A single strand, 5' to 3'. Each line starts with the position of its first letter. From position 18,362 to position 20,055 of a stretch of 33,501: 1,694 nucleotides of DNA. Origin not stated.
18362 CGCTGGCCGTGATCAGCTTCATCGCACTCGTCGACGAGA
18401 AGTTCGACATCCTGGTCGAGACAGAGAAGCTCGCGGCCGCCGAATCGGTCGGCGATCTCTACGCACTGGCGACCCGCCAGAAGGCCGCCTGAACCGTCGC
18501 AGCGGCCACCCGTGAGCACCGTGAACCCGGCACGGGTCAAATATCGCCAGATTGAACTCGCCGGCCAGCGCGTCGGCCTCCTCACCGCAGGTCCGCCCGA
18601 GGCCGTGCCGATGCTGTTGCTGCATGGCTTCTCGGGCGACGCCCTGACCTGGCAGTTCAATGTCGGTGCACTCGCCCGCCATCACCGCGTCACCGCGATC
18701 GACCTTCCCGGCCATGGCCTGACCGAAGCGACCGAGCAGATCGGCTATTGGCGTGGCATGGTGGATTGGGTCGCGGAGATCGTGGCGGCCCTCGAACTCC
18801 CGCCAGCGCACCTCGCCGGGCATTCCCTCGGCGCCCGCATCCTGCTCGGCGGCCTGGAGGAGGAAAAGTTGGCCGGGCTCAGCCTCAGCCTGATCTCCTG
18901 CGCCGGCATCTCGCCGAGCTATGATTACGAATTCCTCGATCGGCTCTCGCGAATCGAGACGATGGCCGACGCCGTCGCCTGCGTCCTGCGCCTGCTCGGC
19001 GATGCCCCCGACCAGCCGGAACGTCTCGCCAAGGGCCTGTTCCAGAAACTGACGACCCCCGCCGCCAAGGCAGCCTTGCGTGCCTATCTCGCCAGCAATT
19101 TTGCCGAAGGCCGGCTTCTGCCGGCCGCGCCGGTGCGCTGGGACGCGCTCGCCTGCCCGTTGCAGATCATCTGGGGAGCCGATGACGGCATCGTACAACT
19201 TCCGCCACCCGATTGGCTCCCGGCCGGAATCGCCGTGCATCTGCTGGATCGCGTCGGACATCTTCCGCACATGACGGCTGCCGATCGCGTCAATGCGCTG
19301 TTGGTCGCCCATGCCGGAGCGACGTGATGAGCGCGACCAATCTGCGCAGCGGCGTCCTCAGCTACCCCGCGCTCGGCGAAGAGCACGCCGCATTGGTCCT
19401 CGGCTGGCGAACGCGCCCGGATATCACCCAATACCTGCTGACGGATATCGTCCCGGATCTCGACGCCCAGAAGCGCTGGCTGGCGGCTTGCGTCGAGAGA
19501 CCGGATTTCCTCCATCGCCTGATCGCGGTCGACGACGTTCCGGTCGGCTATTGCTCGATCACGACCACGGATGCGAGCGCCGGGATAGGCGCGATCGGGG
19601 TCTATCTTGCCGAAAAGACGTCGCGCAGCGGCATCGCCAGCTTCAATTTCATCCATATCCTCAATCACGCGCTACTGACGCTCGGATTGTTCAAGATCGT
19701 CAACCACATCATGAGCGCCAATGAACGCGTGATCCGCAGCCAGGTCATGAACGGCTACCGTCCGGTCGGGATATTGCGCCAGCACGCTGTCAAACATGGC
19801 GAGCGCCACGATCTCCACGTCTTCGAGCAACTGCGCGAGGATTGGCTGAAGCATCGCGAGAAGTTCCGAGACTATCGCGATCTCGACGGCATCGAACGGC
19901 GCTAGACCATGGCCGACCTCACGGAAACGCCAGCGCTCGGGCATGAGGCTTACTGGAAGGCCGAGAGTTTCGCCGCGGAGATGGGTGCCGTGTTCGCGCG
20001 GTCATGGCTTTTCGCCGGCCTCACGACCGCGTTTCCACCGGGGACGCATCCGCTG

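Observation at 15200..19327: Minimal acyl-ACP factory that should stall at a 3-hydroxyacyl thioester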

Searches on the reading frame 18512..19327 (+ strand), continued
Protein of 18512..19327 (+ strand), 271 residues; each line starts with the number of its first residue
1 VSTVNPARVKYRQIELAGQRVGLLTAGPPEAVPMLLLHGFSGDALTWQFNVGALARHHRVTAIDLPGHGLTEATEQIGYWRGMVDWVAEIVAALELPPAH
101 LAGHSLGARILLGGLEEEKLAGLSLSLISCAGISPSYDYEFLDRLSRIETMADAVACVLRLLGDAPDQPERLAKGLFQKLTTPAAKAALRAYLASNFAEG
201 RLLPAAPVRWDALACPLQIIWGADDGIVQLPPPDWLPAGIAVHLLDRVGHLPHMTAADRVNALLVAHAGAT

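Call 69: fold_search(model_id=the predicted structure, library=pdb)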
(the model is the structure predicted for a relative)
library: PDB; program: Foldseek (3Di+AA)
matches with E <= 10: 1958; with E <= 0.001: 1704
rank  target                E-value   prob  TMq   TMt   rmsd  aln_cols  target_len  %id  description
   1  6i8w_A                5.1e-19  1.00  0.80  0.70   4.0       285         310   20  Crystal structure of a membrane phospholipase A, a novel bacterial virulence factor (released 2019-11-27)
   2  7ots_B                5.4e-19  1.00  0.83  0.78   3.6       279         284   22  Crystal structure of human Monoacylglycerol Lipase ABHD6 in complex with oleic acid and octyl glucoside (released 2021-06-23)
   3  4psu                  3.0e-18  1.00  0.75  0.71   4.6       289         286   24  Crystal structure of alpha/beta hydrolase from Rhodopseudomonas palustris CGA009 (released 2015-03-11)
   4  4ccy_A                4.1e-18  1.00  0.77  0.73   4.5       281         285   18  Crystal structure of carboxylesterase CesB (YbfK) from Bacillus subtilis (released 2014-01-22)
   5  7ots_A                4.9e-18  1.00  0.81  0.74   3.8       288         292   22  Crystal structure of human Monoacylglycerol Lipase ABHD6 in complex with oleic acid and octyl glucoside (released 2021-06-23)
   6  1c4x                  8.4e-18  1.00  0.82  0.79   3.5       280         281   20  2-HYDROXY-6-OXO-6-PHENYLHEXA-2,4-DIENOATE HYDROLASE (BPHD) FROM RHODOCOCCUS SP. STRAIN RHA1 (released 1999-10-01)
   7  4opm_A                9.0e-18  1.00  0.83  0.75   3.0       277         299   21  Crystal structure of a putative lipase (lip1) from Acinetobacter baumannii AYE at 1.70 A resolution (released 2014-02-19)
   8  5jzb_A                2.4e-17  1.00  0.76  0.72   4.2       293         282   22  Crystal structure of HsaD bound to 3,5-dichlorobenzene sulphonamide (released 2017-04-05)
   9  5jzb_B                5.2e-17  1.00  0.76  0.72   4.1       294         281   22  Crystal structure of HsaD bound to 3,5-dichlorobenzene sulphonamide (released 2017-04-05)
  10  5w15_A                7.1e-17  1.00  0.72  0.72   4.8       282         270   18  Crystal structure of an alpha/beta hydrolase fold protein from Burkholderia ambifaria. (released 2017-06-14)
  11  2r11_C                7.6e-17  1.00  0.76  0.72   4.1       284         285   16  Crystal structure of putative hydrolase (2632844) from Bacillus subtilis at 1.96 A resolution (released 2007-09-04)
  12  4lxh                  8.0e-17  1.00  0.83  0.80   3.2       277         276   20  Crystal Structure of the S105A mutant of a carbon-carbon bond hydrolase, DxnB2 from Sphingomonas wittichii RW1, in compl (released 2013-09-18)
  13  2r11_B                8.0e-17  1.00  0.77  0.72   4.1       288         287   17  Crystal structure of putative hydrolase (2632844) from Bacillus subtilis at 1.96 A resolution (released 2007-09-04)
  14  4lyd                  8.5e-17  1.00  0.80  0.80   3.2       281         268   21  Crystal structure of the S105A mutant of a C-C hydrolase, DxnB2 from Sphingomonas wittichii RW1 (released 2013-09-18)
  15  2r11_D                9.6e-17  1.00  0.76  0.71   4.0       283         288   17  Crystal structure of putative hydrolase (2632844) from Bacillus subtilis at 1.96 A resolution (released 2007-09-04)
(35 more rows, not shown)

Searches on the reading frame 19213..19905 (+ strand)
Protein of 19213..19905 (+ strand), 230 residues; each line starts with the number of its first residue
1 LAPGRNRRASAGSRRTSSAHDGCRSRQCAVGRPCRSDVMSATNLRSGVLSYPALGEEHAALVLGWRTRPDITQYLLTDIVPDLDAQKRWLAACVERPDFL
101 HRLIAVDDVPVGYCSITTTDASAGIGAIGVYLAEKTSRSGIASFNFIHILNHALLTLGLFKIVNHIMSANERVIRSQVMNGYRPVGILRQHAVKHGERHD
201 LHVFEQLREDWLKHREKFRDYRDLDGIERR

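Call 4: search_protein_families(library=pfam, proteins=[window:19213-19905:+], max_evalue=0.01)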
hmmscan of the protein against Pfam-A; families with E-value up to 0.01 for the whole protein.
window:19213-19905:+ (230 aa): 2 families
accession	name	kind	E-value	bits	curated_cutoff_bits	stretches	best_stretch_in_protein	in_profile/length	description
PF13302.13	Acetyltransf_3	-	1.4e-06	29.4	25.4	1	56-175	9-130/138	Acetyltransferase (GNAT) domain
PF13420.13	Acetyltransf_4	-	0.0036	17.8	24.3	1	80-202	31-154/155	Acetyltransferase (GNAT) domain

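Call 5: search_protein_families(library=ncbifam, proteins=[window:19213-19905:+], max_evalue=0.01)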
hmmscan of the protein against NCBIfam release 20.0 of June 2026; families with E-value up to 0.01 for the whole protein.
window:19213-19905:+ (230 aa): 5 families
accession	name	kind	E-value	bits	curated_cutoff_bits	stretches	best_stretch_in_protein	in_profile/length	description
TIGR03585.1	PseH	equivalog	3.6e-15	56.4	93.1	1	53-204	5-155/156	UDP-4-amino-4,6-dideoxy-N-acetyl-beta-L-altrosamine N-acetyltransferase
NF040503.1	resist_ArsN1a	equivalog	1.2e-08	34.9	170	1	111-207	60-158/159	arsinothricin resistance N-acetyltransferase ArsN1 family A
NF040502.1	PPT_acetyltrans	equivalog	3.4e-05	23.6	300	1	129-204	90-164/183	phosphinothricin N-acetyltransferase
NF040504.1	resist_ArsN1b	equivalog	7e-05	22.7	210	1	128-202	80-153/159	arsinothricin resistance N-acetyltransferase ArsN1 family B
NF000225.3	AAC_6p_Strep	exception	0.0014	18.5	250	1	119-195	61-137/156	aminoglycoside 6'-N-acetyltransferase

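Call 41: search_solved_structures(query=window:19327-19905:+, max_evalue=0.01, show_alignments=2)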
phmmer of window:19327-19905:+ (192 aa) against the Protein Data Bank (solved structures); distinct sequences matched with E-value up to 0.01: 2.
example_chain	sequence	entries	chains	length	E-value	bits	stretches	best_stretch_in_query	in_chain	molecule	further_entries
5t7d_A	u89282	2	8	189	3.8e-05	26.7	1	90-165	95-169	Phosphinothricin N-acetyltransferase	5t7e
4xpk_A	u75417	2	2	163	0.0069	19.3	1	13-142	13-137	N-Acetyltransferase, PseH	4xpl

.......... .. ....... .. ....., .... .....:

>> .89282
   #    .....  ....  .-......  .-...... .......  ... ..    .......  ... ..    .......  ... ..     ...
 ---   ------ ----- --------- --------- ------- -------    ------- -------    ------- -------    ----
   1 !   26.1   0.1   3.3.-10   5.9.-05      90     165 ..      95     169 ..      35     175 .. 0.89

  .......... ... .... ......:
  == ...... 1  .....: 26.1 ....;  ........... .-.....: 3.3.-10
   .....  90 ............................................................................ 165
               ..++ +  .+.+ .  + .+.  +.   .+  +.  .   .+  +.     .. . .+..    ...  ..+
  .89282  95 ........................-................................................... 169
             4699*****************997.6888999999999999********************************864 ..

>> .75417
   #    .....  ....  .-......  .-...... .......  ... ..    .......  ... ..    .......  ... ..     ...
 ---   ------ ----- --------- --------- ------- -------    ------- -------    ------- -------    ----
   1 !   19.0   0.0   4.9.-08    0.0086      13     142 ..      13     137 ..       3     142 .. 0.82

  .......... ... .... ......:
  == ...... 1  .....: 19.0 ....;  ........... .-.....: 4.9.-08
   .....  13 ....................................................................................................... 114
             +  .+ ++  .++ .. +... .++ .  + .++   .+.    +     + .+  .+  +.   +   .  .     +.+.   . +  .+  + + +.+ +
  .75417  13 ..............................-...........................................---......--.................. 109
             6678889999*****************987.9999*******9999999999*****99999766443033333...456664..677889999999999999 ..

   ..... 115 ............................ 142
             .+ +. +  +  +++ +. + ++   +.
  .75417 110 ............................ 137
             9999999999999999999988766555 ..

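Call 51: find_homologous_proteins(query=window:19327-19905:+, max_evalue=1e-8)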
Query window:19327-19905:+ (192 aa): 19 proteins with E <= 1e-8 among 532 candidates.
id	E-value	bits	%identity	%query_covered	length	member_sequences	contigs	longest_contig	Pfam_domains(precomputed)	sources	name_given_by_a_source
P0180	5.5e-125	432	100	100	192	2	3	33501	PF13302.14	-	-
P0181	3.1e-120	417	96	100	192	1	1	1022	PF13302.14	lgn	-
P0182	1.4e-113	395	92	100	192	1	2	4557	PF13302.14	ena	-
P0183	4.9e-110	384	88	100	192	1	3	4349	PF13302.14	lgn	-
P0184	5.9e-107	373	86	99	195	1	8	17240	PF13302.14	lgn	-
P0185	5.6e-103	360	84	100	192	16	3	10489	PF13302.14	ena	-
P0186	2.3e-100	352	79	100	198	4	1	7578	PF13302.14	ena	-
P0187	3.0e-100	352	81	99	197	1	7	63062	PF13302.14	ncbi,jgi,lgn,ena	jgi:RimJ/RimL family protein N-acetyltransferase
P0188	4.9e-92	325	83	89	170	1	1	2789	PF13302.14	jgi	-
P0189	2.5e-84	300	70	99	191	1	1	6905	PF13420.14,PF13302.14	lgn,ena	-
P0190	7.6e-71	256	57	99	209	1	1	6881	PF13302.14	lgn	-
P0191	3.3e-70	254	60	99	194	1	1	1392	PF13302.14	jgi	jgi:RimJ/RimL family protein N-acetyltransferase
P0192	5.6e-70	253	61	94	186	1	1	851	PF13302.14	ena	-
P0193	1.3e-68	248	61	94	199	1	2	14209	PF13302.14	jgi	jgi:RimJ/RimL family protein N-acetyltransferase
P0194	5.7e-68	246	60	95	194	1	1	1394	PF13302.14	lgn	-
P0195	1.1e-66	242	61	96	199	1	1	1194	PF13302.14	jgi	jgi:RimJ/RimL family protein N-acetyltransferase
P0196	2.5e-66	241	61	95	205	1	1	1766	PF13302.14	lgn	-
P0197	2.8e-65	238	56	95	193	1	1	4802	PF13302.14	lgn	-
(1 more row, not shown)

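Call 60: predict_structure(alignment_id=A1)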
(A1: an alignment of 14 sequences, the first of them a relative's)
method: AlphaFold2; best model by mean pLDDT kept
length: 192 residues; sequences in the alignment: 14
mean_pLDDT: 86.5   pTM: 0.82
mean pLDDT of the five models: 86.5, 85.0, 83.1, 80.3, 79.8
residues with pLDDT >= 90: 101; 70-90: 72; 50-70: 13; < 50: 6
segments of 3 or more residues with pLDDT < 50: 1-6
pLDDT, mean of each block of 10 residues (from residue 1): 53 91 91 80 93 86 90 91 92 75 68 94 94 87 93 90 95 92 90 76
secondary structure, 60 per line:
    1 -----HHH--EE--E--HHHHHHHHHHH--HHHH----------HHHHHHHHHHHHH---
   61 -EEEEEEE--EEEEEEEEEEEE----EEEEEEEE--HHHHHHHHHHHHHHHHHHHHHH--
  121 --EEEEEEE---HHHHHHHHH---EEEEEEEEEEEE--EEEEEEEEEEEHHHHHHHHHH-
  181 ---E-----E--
elements in order: H18-28 H31-34 H45-57 E62-68 E71-82 E87-94 H97-118 E123-129 H133-141 E145-156 E159-169 H170-179

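Call 63: fold_search(model_id=the predicted structure, library=pdb)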
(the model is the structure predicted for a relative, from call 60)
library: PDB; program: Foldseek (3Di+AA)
matches with E <= 10: 1233; with E <= 0.001: 518
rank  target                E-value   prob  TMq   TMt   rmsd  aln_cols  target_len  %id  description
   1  8fv1_A                2.9e-13  1.00  0.80  0.92   1.7       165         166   16  SpeG spermidine N-acetyltransferase from Staphylococcus aureus in complex with spermine (released 2023-02-08)
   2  4ri1_C                6.3e-13  1.00  0.75  0.81   4.6       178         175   18  Crystal structure of Helicobacter pylori pseudaminic acid biosynthesis N -acetyltransferase PseH complex with acetyl-c (released 2015-04-01)
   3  4ri1_A                1.2e-12  1.00  0.75  0.80   4.7       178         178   18  Crystal structure of Helicobacter pylori pseudaminic acid biosynthesis N -acetyltransferase PseH complex with acetyl-c (released 2015-04-01)
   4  2zxv_A                1.5e-12  1.00  0.69  0.70   3.7       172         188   20  Crystal structure of putative acetyltransferase from T. thermophilus HB8 (released 2009-02-17)
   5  4ri1_B                1.5e-12  1.00  0.74  0.78   4.7       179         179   18  Crystal structure of Helicobacter pylori pseudaminic acid biosynthesis N -acetyltransferase PseH complex with acetyl-c (released 2015-04-01)
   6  2z0z                  2.0e-12  1.00  0.70  0.70   3.6       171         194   19  Crystal structure of putative acetyltransferase (released 2007-11-13)
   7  2z10                  3.8e-12  1.00  0.71  0.72   3.7       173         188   19  Crystal structure of putative acetyltransferase (released 2007-11-13)
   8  8fv0_B                4.6e-12  1.00  0.79  0.92   1.7       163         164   16  SpeG spermidine N-acetyltransferase from Staphylococcus aureus in complex with spermine (released 2023-04-26)
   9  9iy3                  6.3e-12  1.00  0.74  0.75   2.4       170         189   16  Iterative acetyltransferase on lasso peptides from Actinomycetes in complex with CoA (released 2025-08-13)
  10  7kwq_A                7.7e-12  1.00  0.75  0.85   3.2       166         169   14  Spermidine N-acetyltransferase SpeG R149-K152 chimera from Vibrio cholerae and hSSAT (released 2020-12-16)
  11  3pzj_A                7.7e-12  1.00  0.70  0.68   3.8       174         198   24  Crystal structure of a probable acetyltransferases (GNAT family) from Chromobacterium violaceum ATCC 12472 (released 2011-01-19)
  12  3pzj_B                9.9e-12  1.00  0.66  0.68   7.0       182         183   21  Crystal structure of a probable acetyltransferases (GNAT family) from Chromobacterium violaceum ATCC 12472 (released 2011-01-19)
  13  6e1x_C                1.1e-11  1.00  0.80  0.86   3.5       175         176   15  Crystal structure of product-bound complex of spermidine/spermine N-acetyltransferase SpeG (released 2019-07-10)
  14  8fv1_C                1.4e-11  1.00  0.79  0.91   1.7       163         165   16  SpeG spermidine N-acetyltransferase from Staphylococcus aureus in complex with spermine (released 2023-02-08)
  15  3wr7_A                1.4e-11  1.00  0.80  0.90   1.8       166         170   11  Crystal Structure of Spermidine Acetyltransferase from Escherichia coli (released 2015-09-02)
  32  5ktc                  4.3e-11  1.00  0.75  0.77   5.0       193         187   13  FdhC with bound products: Coenzyme A and 3-[(R)-3-hydroxybutanoylamino]-3,6-dideoxy-d-galactose (released 2016-07-27)
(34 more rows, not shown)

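Call 64: search_solved_structures(query=A1, max_evalue=1, show_alignments=0)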
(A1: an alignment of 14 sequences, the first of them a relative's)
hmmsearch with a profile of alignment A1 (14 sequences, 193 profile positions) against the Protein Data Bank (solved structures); distinct sequences matched with E-value up to 1: 32.
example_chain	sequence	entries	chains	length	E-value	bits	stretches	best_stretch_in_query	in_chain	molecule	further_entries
8fv0_C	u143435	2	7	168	1.1e-05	28.1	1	66-175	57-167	Diamine N-acetyltransferase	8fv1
5ix3_A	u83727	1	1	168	1.2e-05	27.9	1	66-175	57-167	Diamine N-acetyltransferase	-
4ri1_A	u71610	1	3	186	1.9e-05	27.3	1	8-171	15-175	UDP-4-amino-4,6-dideoxy-N-acetyl-beta-L-altrosamine N-acetyltransferase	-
4xpk_A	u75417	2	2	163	2.9e-05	26.7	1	14-143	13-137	N-Acetyltransferase, PseH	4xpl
6c32_A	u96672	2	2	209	0.00013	24.6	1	57-166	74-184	Acetyltransferase, GNAT family protein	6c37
6c30_A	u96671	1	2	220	0.00015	24.4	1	57-166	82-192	GNAT family acetyltransferase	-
5t7d_A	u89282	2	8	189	0.00028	23.5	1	92-165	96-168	Phosphinothricin N-acetyltransferase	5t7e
1yr0_A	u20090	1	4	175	0.00039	23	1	35-170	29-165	phosphinothricin acetyltransferase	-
4j3g_A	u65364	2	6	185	0.0022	20.6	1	16-166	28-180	GCN5-related N-acetyltransferase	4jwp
8q6u_A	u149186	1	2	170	0.0028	20.2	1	73-175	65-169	Aminoglycoside N6'-acetyltransferase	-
3eo4_A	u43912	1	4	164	0.0032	20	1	10-147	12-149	Uncharacterized protein MJ1062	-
8gxf_B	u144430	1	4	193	0.005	19.4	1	92-181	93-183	GCN5 family acetyltransferase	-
1nsl_A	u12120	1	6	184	0.0076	18.8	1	70-175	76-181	Probable acetyltransferase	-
6bff_A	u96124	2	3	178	0.0082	18.7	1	9-80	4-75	Aminoglycoside acetyltransferase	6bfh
4qc6_A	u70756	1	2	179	0.0086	18.6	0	131-169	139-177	Bifunctional AAC/APH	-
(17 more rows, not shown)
